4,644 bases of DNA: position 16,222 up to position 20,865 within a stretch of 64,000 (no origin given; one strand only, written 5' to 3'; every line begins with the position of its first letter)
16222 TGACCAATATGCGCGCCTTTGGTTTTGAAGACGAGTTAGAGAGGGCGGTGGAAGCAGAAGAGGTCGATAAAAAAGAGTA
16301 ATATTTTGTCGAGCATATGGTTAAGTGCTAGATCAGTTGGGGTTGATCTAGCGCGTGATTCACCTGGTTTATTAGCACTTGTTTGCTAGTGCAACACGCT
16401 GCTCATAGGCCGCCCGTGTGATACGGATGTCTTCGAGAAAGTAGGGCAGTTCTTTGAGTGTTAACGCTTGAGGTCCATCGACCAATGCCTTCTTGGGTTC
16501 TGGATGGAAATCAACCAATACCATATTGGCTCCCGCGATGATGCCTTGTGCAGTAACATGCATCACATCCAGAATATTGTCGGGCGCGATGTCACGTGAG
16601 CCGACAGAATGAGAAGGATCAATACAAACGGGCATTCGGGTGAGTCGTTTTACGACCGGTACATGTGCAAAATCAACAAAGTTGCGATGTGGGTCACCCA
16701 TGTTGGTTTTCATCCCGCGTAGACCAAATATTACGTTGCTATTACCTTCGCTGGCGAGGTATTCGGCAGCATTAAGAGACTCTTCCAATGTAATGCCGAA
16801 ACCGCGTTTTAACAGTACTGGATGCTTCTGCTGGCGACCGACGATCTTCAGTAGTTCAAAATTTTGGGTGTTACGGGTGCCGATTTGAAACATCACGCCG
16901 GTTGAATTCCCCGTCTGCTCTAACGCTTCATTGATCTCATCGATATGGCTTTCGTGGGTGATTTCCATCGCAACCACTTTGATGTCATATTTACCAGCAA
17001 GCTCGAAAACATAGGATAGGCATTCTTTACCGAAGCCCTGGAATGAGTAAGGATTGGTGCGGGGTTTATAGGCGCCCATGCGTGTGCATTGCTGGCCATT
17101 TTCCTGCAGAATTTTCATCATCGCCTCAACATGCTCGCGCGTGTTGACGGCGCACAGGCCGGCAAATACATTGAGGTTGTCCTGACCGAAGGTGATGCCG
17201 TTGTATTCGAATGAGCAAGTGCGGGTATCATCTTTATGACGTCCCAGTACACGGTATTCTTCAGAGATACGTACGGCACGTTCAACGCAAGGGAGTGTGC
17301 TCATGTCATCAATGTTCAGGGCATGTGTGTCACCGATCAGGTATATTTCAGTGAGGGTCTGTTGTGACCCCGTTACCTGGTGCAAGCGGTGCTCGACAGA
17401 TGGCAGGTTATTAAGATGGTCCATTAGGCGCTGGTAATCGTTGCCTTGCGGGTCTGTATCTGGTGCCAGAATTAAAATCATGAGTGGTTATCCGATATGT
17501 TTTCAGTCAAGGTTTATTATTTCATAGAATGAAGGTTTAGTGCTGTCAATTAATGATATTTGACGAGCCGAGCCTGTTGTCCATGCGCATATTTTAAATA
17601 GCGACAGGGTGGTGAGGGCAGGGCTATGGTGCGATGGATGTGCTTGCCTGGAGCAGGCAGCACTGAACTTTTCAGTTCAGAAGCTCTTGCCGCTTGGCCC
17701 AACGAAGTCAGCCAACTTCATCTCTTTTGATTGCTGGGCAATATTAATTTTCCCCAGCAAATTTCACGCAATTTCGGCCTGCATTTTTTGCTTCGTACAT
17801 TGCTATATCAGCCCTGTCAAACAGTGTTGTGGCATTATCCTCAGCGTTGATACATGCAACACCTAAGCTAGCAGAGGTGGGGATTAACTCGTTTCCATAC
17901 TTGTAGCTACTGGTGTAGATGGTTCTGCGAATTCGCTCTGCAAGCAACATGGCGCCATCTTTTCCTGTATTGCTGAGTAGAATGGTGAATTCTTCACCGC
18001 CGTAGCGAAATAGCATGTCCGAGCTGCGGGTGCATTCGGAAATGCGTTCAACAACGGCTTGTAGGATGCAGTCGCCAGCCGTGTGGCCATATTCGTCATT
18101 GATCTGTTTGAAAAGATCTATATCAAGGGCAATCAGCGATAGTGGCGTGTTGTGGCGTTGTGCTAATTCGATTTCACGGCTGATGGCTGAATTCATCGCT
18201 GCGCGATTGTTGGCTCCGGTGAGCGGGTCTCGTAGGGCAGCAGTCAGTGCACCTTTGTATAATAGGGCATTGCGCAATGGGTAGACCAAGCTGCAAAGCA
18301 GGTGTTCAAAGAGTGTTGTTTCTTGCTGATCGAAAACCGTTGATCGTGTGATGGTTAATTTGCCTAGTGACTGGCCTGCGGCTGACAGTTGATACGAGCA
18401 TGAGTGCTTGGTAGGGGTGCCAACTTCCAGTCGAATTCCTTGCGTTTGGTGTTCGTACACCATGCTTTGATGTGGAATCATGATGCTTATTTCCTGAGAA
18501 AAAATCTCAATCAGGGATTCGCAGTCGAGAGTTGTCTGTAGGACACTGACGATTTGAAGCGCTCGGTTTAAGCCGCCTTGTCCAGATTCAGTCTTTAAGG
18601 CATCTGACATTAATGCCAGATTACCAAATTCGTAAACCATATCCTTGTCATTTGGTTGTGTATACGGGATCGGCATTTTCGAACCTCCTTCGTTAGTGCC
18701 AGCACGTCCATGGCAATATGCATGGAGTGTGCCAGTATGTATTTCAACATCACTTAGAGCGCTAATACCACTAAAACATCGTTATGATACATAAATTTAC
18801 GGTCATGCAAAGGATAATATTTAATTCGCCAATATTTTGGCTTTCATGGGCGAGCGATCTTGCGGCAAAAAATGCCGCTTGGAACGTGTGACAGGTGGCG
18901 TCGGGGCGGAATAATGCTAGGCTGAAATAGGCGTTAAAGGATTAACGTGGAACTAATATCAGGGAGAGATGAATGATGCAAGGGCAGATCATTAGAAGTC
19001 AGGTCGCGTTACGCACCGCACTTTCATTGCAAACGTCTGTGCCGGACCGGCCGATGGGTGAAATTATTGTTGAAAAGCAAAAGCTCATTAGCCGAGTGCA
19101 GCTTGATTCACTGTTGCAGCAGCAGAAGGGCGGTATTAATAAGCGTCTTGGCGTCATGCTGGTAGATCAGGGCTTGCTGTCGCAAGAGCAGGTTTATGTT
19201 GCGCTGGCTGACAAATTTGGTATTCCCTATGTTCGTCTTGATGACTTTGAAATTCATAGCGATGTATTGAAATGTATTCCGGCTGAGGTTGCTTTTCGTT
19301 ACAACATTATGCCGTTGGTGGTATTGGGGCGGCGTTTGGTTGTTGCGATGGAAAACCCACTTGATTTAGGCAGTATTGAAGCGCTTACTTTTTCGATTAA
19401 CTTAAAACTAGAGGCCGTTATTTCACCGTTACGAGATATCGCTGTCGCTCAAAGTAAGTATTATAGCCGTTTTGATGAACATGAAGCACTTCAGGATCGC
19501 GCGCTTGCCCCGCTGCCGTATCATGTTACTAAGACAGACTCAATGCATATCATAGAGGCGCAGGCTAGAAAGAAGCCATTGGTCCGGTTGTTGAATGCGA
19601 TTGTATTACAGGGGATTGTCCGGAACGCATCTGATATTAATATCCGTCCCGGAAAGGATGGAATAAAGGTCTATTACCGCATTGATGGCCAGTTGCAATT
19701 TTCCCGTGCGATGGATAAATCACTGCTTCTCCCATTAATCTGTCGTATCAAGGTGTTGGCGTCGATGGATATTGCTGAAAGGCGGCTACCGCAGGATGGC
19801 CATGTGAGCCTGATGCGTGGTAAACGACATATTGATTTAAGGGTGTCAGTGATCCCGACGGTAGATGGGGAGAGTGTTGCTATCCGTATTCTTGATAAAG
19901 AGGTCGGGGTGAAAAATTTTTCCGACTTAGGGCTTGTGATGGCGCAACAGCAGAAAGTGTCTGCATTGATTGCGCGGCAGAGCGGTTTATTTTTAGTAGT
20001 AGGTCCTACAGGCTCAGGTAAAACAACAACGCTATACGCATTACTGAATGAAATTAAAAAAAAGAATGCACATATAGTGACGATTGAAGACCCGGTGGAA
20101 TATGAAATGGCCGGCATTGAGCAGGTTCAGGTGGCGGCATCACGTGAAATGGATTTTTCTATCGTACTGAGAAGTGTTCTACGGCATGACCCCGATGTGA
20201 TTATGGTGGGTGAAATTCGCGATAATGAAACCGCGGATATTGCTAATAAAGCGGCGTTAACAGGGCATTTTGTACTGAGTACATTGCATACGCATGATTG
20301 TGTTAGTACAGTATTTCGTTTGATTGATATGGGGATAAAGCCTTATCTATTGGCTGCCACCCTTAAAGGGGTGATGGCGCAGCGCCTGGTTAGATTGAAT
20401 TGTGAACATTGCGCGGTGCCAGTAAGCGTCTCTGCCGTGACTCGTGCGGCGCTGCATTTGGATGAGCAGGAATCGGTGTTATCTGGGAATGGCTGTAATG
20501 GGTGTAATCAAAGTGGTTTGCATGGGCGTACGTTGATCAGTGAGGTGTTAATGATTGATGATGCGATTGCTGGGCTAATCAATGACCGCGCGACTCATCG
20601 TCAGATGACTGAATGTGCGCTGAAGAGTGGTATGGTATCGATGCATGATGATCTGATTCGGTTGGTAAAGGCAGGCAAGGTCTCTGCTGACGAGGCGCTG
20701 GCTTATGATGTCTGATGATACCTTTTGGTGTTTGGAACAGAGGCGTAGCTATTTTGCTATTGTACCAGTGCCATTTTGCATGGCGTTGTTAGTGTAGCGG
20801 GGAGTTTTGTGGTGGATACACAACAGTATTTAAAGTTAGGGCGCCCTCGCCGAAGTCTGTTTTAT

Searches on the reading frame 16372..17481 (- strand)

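Call 102: search_protein_families(library=pfam, proteins=[window:16372-17481:-], max_evalue=0.00001)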
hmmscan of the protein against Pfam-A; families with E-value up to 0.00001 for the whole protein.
window:16372-17481:- (369 aa): 2 families
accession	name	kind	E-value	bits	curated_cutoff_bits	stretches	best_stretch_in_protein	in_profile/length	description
PF00793.26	DAHP_synth_1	-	1.4e-48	165.6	25.5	1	95-349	9-258/270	DAHP synthetase I family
PF18152.6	DAHP_snth_FXD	-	1.1e-08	35.1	27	1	1-74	1-67/67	DAHP synthase ferredoxin-like domain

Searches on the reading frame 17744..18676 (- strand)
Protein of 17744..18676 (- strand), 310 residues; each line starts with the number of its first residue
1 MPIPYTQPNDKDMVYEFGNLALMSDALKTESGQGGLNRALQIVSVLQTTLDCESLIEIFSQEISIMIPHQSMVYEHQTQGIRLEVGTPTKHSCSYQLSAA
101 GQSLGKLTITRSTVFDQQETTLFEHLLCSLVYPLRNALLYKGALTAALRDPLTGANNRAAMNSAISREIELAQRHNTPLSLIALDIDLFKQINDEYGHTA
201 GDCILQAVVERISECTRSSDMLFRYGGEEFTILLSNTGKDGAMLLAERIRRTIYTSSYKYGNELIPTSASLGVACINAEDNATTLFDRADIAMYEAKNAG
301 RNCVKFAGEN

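Call 102: search_protein_families(library=pfam, proteins=[window:17744-18676:-], max_evalue=0.00001)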
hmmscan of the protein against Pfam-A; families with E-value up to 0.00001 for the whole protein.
window:17744-18676:- (310 aa): 1 family
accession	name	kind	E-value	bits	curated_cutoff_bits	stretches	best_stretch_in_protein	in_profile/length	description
PF00990.26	GGDEF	-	1.9e-46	158.2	23.8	1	147-302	1-160/161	Diguanylate cyclase, GGDEF domain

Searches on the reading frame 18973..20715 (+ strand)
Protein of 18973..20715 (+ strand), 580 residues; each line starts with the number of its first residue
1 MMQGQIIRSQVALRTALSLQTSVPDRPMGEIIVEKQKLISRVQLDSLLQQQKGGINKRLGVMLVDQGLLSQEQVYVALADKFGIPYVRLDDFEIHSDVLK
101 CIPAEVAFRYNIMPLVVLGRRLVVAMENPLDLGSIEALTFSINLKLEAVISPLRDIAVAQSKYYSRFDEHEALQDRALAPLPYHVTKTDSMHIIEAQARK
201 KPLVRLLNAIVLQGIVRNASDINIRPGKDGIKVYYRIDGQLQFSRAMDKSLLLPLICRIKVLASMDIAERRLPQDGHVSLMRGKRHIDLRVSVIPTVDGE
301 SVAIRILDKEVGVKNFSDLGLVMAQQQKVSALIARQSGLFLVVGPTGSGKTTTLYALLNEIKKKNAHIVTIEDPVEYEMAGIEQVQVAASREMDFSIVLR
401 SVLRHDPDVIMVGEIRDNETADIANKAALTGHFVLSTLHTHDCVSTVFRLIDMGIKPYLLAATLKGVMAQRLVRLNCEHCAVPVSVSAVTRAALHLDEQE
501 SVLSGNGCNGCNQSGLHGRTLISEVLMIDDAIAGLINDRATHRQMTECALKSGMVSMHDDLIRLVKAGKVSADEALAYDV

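Call 50: search_protein_families(library=pfam, proteins=[window:18973-20715:+], max_evalue=0.00001)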
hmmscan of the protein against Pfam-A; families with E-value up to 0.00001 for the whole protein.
window:18973-20715:+ (580 aa): 2 families
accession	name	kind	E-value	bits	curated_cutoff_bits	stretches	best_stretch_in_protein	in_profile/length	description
PF00437.27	T2SSE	-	4.7e-115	384.6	24.9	1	198-575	3-368/370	Type II/IV secretion system protein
PF05157.20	MshEN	-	9.4e-18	64.4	23.1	1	82-168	1-88/90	MshEN domain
